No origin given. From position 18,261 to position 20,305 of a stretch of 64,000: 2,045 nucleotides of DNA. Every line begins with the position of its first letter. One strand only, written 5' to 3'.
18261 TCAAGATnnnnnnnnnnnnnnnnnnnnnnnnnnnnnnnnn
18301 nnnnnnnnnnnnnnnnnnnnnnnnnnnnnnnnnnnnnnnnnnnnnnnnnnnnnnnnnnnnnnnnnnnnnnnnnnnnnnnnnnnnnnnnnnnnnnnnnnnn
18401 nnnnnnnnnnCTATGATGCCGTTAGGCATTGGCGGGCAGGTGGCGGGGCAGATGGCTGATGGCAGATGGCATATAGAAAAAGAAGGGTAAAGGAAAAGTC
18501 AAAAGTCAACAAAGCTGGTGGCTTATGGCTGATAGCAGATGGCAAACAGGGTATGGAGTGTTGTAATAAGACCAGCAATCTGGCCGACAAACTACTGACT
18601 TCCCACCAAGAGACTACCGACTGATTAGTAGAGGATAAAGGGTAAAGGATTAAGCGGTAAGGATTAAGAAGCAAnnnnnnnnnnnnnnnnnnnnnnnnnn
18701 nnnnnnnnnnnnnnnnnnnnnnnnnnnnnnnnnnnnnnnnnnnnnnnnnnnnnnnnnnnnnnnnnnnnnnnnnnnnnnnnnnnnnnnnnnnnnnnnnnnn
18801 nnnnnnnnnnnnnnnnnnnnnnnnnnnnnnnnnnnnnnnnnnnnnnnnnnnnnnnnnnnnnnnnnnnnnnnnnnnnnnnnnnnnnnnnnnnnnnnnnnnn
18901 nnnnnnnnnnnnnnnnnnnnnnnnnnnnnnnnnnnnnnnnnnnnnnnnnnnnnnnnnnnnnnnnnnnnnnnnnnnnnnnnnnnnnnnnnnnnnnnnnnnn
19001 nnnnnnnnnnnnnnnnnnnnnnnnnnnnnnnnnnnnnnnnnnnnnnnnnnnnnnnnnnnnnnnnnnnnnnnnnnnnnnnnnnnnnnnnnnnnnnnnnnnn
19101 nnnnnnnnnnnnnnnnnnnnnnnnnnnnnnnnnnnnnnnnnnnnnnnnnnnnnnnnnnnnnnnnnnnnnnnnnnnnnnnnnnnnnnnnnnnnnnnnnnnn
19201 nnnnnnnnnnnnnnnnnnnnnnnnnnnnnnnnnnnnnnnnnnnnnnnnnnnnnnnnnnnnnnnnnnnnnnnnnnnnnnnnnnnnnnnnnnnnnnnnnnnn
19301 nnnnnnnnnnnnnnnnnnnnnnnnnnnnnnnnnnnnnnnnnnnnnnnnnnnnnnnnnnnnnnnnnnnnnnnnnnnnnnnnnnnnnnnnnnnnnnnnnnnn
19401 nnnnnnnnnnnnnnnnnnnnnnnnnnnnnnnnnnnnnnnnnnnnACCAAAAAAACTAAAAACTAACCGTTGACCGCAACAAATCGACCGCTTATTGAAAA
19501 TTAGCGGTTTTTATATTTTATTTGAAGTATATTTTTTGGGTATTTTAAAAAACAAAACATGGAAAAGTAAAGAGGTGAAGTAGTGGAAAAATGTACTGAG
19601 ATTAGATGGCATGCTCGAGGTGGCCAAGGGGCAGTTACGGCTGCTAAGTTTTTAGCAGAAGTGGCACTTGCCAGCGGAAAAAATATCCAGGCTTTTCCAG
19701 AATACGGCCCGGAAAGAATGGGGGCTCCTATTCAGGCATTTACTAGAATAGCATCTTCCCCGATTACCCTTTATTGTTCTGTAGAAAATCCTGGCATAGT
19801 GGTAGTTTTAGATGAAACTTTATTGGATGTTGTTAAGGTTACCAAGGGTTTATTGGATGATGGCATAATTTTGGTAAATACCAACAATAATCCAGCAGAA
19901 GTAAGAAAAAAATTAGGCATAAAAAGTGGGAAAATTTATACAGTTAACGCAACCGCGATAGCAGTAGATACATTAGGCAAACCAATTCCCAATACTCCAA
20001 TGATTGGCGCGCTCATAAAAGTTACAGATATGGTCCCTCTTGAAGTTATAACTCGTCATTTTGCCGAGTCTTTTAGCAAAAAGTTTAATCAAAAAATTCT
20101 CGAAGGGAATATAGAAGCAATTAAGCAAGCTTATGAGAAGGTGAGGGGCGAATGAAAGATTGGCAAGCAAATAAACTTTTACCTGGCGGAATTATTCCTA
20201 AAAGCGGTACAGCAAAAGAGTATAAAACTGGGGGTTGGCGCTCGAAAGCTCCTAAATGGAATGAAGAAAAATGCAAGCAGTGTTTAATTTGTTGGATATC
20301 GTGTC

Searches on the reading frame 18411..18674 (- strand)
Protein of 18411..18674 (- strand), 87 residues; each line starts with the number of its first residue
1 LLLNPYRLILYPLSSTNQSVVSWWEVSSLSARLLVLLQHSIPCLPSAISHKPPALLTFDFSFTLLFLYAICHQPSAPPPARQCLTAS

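Call 59: find_homologous_proteins(query=window:18411-18674:-, max_evalue=0.001)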
Query window:18411-18674:-: 2 candidates shared short words with the query, none scored E <= 0.001.
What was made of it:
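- Tried and rejected: A search with a spurious 87-aa ORF across the repeats found no hits (call 59).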

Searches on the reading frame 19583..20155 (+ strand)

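Call 50: search_protein_families(library=pfam, proteins=[window:19583-20155:+], max_evalue=0.00001)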
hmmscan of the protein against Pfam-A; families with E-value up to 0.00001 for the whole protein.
window:19583-20155:+ (190 aa): 1 family
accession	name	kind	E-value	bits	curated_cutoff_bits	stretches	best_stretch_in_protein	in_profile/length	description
PF01558.24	POR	-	1.4e-42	146.3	27.4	1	13-185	1-173/173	Pyruvate ferredoxin/flavodoxin oxidoreductase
